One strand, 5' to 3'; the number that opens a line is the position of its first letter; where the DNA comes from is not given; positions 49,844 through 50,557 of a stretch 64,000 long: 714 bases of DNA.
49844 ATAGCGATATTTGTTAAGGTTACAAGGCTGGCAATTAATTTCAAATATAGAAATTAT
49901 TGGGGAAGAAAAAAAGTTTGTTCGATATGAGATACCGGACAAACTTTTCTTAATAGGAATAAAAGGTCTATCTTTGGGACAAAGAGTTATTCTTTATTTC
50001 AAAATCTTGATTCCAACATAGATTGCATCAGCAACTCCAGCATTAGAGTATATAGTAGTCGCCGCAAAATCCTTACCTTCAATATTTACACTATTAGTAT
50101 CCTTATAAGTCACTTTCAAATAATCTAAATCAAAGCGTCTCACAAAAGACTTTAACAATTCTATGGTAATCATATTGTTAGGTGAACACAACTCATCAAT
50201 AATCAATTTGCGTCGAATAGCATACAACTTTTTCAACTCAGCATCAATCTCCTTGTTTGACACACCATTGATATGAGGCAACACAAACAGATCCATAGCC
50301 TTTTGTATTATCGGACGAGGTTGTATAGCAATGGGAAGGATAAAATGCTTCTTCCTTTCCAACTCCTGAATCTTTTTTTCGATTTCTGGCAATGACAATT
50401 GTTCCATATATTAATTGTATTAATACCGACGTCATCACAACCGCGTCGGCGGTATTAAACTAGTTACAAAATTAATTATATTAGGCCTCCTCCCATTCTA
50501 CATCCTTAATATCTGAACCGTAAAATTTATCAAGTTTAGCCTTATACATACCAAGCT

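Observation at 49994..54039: Translationally coupled pair of dynamin-like GTPases plus a 137-aa orphan on an AT-rich island: candidate membrane-acting defence or stress module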

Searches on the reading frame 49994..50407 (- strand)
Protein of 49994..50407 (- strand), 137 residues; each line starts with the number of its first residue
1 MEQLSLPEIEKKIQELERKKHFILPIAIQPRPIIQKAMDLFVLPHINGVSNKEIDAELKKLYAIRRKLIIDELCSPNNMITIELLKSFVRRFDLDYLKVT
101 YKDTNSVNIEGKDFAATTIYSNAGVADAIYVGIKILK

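Call 3: search_protein_families(library=pfam, proteins=[window:49994-50407:-], max_evalue=0.01)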
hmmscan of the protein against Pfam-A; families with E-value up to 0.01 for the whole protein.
window:49994-50407:- (137 aa): 0 families

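Call 4: search_protein_families(library=padloc, proteins=[window:49994-50407:-], max_evalue=0.01)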
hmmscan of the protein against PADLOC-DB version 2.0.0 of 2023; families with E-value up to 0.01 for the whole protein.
window:49994-50407:- (137 aa): 0 families

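Call 5: search_protein_families(library=ncbifam, proteins=[window:49994-50407:-], max_evalue=0.01)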
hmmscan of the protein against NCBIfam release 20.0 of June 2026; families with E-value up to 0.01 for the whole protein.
window:49994-50407:- (137 aa): 0 families

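Call 6: find_homologous_proteins(query=window:49994-50407:-, max_evalue=0.001)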
Query window:49994-50407:- (137 aa): 1 proteins with E <= 0.001 among 17 candidates.
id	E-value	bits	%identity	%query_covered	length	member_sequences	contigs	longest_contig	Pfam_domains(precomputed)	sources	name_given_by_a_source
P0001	1.4e-81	288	100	100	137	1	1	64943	-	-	-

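Call 19: predict_structure(protein=window:49994-50407:-)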
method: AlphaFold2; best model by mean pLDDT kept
length: 137 residues; sequences in the alignment: 1
mean_pLDDT: 47.7   pTM: 0.33
mean pLDDT of the five models: 47.7, 42.2, 39.3, 36.8, 34.4
residues with pLDDT >= 90: 0; 70-90: 0; 50-70: 71; < 50: 66
segments of 3 or more residues with pLDDT < 50: 1-4, 20-43, 76-79, 95-97, 113-118, 120-137
pLDDT, mean of each block of 10 residues (from residue 1): 48 53 34 45 49 56 56 50 53 51 55 48 36 31
secondary structure, 60 per line:
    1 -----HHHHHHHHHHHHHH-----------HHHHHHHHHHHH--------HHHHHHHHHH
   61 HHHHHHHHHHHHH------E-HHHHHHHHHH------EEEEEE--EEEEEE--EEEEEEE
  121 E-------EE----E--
elements in order: H6-19 H31-42 H51-73 H82-91 E98-103 E106-111 E114-121

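Call 26: search_protein_representatives(protein=window:49994-50407:-)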
Query: 137 residues. Proteins with E-value up to 0.001 (for the whole library): 5; up to 1e-10: 1; up to 1e-30: 1. The best 5 are listed.
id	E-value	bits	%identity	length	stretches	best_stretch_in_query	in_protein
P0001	4.5e-82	288.4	100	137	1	1-137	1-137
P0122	1.7e-05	40.9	30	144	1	7-135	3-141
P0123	2.0e-04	37.5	31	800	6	63-108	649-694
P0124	7.3e-04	35.7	30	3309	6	3-82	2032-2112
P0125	8.8e-04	35.4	30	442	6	37-61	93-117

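Call 28: find_encoding_contigs(protein=P0122, flank=8000, max_places=4)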
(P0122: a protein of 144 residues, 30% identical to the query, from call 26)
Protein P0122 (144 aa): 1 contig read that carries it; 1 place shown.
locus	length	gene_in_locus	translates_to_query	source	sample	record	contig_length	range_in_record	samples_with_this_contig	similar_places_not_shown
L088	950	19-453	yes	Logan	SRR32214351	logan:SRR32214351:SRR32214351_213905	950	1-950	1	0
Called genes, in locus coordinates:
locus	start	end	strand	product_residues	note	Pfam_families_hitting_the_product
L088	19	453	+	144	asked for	-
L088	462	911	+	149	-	-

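Call 31: find_homologous_proteins(query=A1, max_evalue=0.01)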
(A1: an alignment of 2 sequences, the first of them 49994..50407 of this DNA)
Query A1 (2 sequences) (137 aa, profile of the alignment): 2 proteins with E <= 0.01 among 396 candidates.
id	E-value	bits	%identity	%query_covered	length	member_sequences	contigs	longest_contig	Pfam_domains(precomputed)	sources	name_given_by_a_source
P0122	2.1e-73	263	28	95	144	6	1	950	-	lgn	-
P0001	6.8e-65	235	100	100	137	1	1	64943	-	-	-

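Call 32: list_cluster_members(proteins=[P0122])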
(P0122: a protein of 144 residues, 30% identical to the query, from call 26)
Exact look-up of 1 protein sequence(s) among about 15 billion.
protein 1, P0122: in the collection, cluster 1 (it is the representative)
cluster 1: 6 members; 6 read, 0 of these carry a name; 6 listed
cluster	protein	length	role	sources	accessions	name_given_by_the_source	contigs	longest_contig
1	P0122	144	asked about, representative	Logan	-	-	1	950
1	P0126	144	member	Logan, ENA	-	-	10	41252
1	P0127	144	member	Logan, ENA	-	-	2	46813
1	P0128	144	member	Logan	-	-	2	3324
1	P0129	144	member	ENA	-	-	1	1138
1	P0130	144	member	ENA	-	-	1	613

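Call 33: find_encoding_contigs(protein=P0127, flank=10000, max_places=3)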
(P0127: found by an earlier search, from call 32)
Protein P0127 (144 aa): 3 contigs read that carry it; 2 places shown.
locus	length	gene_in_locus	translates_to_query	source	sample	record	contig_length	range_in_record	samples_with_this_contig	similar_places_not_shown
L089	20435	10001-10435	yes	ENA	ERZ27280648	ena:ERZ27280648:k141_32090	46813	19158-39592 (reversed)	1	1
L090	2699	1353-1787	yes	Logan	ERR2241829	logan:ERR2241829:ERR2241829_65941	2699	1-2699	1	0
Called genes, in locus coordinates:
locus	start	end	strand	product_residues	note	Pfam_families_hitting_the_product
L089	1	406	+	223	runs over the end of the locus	-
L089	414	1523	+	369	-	-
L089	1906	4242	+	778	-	PF00009:GTP_EFTU (weak), PF00350:Dynamin_N, PF01926:MMR_HSR1 (weak)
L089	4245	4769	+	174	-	-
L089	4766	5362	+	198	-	-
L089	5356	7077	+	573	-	PF01926:MMR_HSR1 (weak), PF00350:Dynamin_N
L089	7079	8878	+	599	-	PF00350:Dynamin_N, PF01926:MMR_HSR1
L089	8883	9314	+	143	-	-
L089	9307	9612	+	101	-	-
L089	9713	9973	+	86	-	-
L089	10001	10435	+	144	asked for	-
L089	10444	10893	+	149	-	-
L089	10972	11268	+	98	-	-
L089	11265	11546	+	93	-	PF05016:ParE_toxin, PF06769:YoeB_toxin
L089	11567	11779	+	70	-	-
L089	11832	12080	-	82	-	-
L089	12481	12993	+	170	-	-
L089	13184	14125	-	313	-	PF04228:Zn_peptidase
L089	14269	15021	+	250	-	PF07264:EI24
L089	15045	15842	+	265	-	PF02621:VitK2_biosynth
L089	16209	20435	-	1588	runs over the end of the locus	PF00497:SBP_bac_3 (faint), PF07494:Reg_prop (faint), PF07495:Y_Y_Y, PF07228:SpoIIE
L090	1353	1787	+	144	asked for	-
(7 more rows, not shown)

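Call 34: find_encoding_contigs(protein=P0126, flank=10000, max_places=4)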
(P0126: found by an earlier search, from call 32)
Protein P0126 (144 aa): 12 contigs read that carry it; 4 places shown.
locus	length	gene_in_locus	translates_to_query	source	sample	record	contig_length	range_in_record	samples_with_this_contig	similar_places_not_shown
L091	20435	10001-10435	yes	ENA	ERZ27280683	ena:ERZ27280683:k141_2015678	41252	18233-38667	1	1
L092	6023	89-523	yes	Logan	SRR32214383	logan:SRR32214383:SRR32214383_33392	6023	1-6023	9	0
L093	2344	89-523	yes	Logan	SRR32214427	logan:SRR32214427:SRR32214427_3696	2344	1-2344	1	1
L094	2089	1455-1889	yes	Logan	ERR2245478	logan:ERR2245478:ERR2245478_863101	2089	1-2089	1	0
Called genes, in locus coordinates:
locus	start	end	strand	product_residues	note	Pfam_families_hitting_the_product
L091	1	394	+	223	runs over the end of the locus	-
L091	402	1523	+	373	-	-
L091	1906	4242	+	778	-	PF00009:GTP_EFTU (weak), PF00350:Dynamin_N, PF01926:MMR_HSR1 (weak)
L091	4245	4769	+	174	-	-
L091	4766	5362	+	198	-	-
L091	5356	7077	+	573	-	PF01926:MMR_HSR1 (weak), PF00350:Dynamin_N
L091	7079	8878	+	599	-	PF00350:Dynamin_N, PF01926:MMR_HSR1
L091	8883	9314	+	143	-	-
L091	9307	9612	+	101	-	-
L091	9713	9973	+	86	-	-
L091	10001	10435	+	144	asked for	-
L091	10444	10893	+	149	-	-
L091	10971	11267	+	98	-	-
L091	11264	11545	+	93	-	PF05016:ParE_toxin, PF06769:YoeB_toxin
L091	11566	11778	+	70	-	-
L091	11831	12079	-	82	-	-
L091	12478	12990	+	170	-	-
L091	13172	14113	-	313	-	PF04228:Zn_peptidase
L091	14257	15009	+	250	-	PF07264:EI24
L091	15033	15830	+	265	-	PF02621:VitK2_biosynth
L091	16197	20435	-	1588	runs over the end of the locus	PF00497:SBP_bac_3 (faint), PF07494:Reg_prop (faint), PF07495:Y_Y_Y, PF07228:SpoIIE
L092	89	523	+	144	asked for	-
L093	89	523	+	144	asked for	-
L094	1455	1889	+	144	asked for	-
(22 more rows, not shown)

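Call 37: search_protein_families(library=padloc, proteins=[L089:414-1523:+, L089:1906-4242:+, L089:4245-4769:+, L089:4766-5362:+, L089:5356-7077:+, L089:7079-8878:+, L089:8883-9314:+, L089:9307-9612:+, L089:9713-9973:+, L089:10444-10893:+], max_evalue=0.01)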
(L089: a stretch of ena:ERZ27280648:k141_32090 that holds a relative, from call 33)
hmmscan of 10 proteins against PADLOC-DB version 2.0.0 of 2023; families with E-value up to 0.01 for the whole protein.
L089:414-1523:+ (369 aa): 0 families

L089:1906-4242:+ (778 aa): 1 family
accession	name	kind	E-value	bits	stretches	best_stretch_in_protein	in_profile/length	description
PDLC03839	LeoA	-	2.4e-10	38.1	2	139-417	102-385/559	-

L089:4245-4769:+ (174 aa): 1 family
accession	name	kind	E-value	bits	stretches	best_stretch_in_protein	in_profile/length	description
PDLC01588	Cas10_Id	-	0.0076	12.5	1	13-72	239-295/859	CAS-I-D; effector_LS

L089:4766-5362:+ (198 aa): 0 families

L089:5356-7077:+ (573 aa): 2 families
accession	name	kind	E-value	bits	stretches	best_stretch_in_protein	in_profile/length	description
PDLC03841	LeoBC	-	1.2e-17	62.3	1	7-497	51-516/601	-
PDLC04140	mad8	-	0.0011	16.5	0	32-73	25-66/314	mads_8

L089:7079-8878:+ (599 aa): 2 families
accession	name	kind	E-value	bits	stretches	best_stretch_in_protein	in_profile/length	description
PDLC03839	LeoA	-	3e-14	51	2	43-81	61-102/559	-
PDLC03841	LeoBC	-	8.8e-11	39.6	2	40-198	78-187/601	-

L089:8883-9314:+ (143 aa): 0 families

L089:9307-9612:+ (101 aa): 0 families

L089:9713-9973:+ (86 aa): 0 families

L089:10444-10893:+ (149 aa): 1 family
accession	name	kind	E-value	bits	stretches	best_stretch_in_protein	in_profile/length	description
PDLC00006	DruC1|DruC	-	0.0053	13.3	1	44-148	193-296/626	Unknown function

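Call 38: search_protein_families(library=pfam, proteins=[L089:414-1523:+, L089:1906-4242:+, L089:4245-4769:+, L089:4766-5362:+, L089:5356-7077:+, L089:7079-8878:+, L089:8883-9314:+, L089:9307-9612:+, L089:9713-9973:+, L089:10444-10893:+], max_evalue=0.01)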
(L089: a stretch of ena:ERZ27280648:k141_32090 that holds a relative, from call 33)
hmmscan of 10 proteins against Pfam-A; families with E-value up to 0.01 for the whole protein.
L089:414-1523:+ (369 aa): 1 family
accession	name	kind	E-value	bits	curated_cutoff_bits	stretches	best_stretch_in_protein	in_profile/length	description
PF10571.15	UPF0547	-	0.0032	18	29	1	9-28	1-20/26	Uncharacterised protein family UPF0547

L089:1906-4242:+ (778 aa): 4 families
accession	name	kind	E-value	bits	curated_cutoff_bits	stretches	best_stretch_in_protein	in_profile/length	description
PF00350.29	Dynamin_N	-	1.5e-20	74.3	27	1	44-208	1-167/168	Dynamin family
PF01926.29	MMR_HSR1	-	1e-06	29.3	21.9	1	43-207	1-112/113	50S ribosome-binding GTPase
PF00009.33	GTP_EFTU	-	2.1e-06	27.9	26.5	1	42-286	4-184/188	Elongation factor Tu GTP binding domain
PF09547.16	SpoIVA_ATPase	-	0.0073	16.2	26.6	0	37-69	13-45/237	Stage IV sporulation protein A, ATPase domain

L089:4245-4769:+ (174 aa): 0 families

L089:4766-5362:+ (198 aa): 0 families

L089:5356-7077:+ (573 aa): 5 families
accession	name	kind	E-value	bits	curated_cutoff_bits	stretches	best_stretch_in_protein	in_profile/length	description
PF00350.29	Dynamin_N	-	1.2e-21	77.9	27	1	39-184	3-154/168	Dynamin family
PF01926.29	MMR_HSR1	-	8.3e-07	29.6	21.9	1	39-168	4-85/113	50S ribosome-binding GTPase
PF15934.10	Yuri_gagarin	-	4e-05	24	28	1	199-304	99-199/234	Yuri gagarin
PF03193.22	RsgA_GTPase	-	0.00056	20.2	30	1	33-57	105-129/174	RsgA GTPase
PF00005.33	ABC_tran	-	0.0034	18.4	25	0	33-58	10-35/137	ABC transporter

L089:7079-8878:+ (599 aa): 2 families
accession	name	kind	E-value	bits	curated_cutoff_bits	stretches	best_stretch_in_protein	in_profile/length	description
PF00350.29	Dynamin_N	-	1.6e-21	77.5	27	1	43-182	2-152/168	Dynamin family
PF01926.29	MMR_HSR1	-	1.2e-08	35.5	21.9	1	42-198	2-112/113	50S ribosome-binding GTPase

L089:8883-9314:+ (143 aa): 1 family
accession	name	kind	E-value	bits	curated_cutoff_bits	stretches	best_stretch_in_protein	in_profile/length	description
PF20369.3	DUF6664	-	0.0067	17.5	27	0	11-88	11-86/105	Family of unknown function (DUF6664)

L089:9307-9612:+ (101 aa): 1 family
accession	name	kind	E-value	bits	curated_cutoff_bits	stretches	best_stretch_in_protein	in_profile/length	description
PF00888.28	Cullin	-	0.0081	15.4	33.2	1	7-89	324-400/620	Cullin family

L089:9713-9973:+ (86 aa): 0 families

L089:10444-10893:+ (149 aa): 2 families
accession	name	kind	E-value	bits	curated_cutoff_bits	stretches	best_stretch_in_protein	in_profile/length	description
PF02403.27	Seryl_tRNA_N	-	0.0073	17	28.2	0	53-126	15-89/108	Seryl-tRNA synthetase N-terminal domain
PF21928.1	XLF_CC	-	0.0096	16.2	27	0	46-63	21-38/53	XLF protein coiled-coil region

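Call 56: search_solved_structures(query=window:49994-50407:-, max_evalue=1)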
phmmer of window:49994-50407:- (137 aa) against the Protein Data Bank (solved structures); distinct sequences matched with E-value up to 1: 1.
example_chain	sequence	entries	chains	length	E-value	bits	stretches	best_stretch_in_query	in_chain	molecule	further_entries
7bzb_A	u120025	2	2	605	0.5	13.5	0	47-97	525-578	Terpenoid synthase 18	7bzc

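Call 66: predict_structure(alignment_id=A1)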
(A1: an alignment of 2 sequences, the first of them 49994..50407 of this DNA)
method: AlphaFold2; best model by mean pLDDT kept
length: 137 residues; sequences in the alignment: 2
mean_pLDDT: 55.8   pTM: 0.41
mean pLDDT of the five models: 55.8, 53.4, 51.1, 48.3, 35.3
residues with pLDDT >= 90: 0; 70-90: 12; 50-70: 83; < 50: 42
segments of 3 or more residues with pLDDT < 50: 21-48, 113-116, 132-137
pLDDT, mean of each block of 10 residues (from residue 1): 59 68 38 34 41 69 67 60 67 64 62 52 54 43
secondary structure, 60 per line:
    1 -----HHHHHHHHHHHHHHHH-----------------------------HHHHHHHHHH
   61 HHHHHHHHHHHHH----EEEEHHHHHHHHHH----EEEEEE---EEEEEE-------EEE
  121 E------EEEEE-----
elements in order: H6-21 H51-73 E78-81 H82-91 E96-101 E105-110 E118-121 E128-132

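Call 72: find_related_loci(query=A4, collection=viral_contigs, flank=8000)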
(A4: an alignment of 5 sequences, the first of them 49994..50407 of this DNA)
Query A4 (137 aa) in viral_contigs; peptide patterns used: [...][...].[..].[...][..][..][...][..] (x = any residue, [..] = any of these).
36 stretches matched a pattern, but none encodes a relative of the query by tblastn (E <= 1e-3).

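Call 74: search_protein_families(library=pfam, alignment_id=A4, max_evalue=1)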
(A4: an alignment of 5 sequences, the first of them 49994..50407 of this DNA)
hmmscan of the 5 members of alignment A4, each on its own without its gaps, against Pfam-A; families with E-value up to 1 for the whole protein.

A. member 1, window:49994-50407:- (137 aa): 1 family
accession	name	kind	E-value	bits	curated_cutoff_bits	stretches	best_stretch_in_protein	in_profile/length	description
PF21408.2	MTR4-like_stalk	-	0.13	13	24.2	1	3-20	14-31/64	Exosome RNA helicase MTR4-like, stalk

B. families by the number of members that match (of 5 scanned): 25 families
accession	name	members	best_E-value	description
PF21408.2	MTR4-like_stalk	2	0.13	Exosome RNA helicase MTR4-like, stalk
PF23991.1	DUF7310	1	0.00048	Coiled-coil region of unknown function (DUF7310)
PF10857.13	DUF2701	1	0.0047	Protein of unknown function (DUF2701)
PF24073.1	DUF7365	1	0.011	Coiled-coil region of unknown function (DUF7365)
PF06810.17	Phage_scaffold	1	0.011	Phage capsid assembly scaffolding protein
PF13864.11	Enkurin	1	0.022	Calmodulin-binding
PF13600.11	DUF4140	1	0.046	N-terminal domain of unknown function (DUF4140)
PF07643.16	DUF1598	1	0.046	Protein of unknown function (DUF1598)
PF22721.1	TBP-TOTE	1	0.05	TATA-binding-like protein domain of the TOTE conflict systems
PF08561.15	Ribosomal_L37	1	0.061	Mitochondrial ribosomal protein L37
PF18169.6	SLATT_6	1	0.064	SMODS and SLOG-associating 2TM effector domain 6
PF16326.10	ABC_tran_CTD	1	0.07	ABC transporter C-terminal domain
PF19269.4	Anticodon_2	1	0.084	Anticodon binding domain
PF09061.11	Stirrup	1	0.12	Stirrup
PF05531.17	NPV_P10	1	0.13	Nucleopolyhedrovirus P10 protein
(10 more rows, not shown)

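Call 75: search_protein_families(library=phrogs, alignment_id=A4, max_evalue=0.1)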
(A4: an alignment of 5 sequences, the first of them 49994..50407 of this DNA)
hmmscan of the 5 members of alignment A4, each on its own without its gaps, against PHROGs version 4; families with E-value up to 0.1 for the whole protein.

A. member 1, window:49994-50407:- (137 aa): 0 families

B. families by the number of members that match (of 5 scanned): 13 families
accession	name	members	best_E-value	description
phrog_718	-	1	0.002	-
phrog_1296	-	1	0.002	holin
phrog_27501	-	1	0.0042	-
phrog_38861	-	1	0.0082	-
phrog_10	-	1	0.0092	major head protein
phrog_3671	-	1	0.01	-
phrog_21022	-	1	0.016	-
phrog_24923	-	1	0.02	-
phrog_26291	-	1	0.036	-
phrog_23162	-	1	0.043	-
phrog_5083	-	1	0.05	-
phrog_77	-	1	0.053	SbcC-like subunit of palindrome specific endonuclease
phrog_95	-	1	0.055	integrase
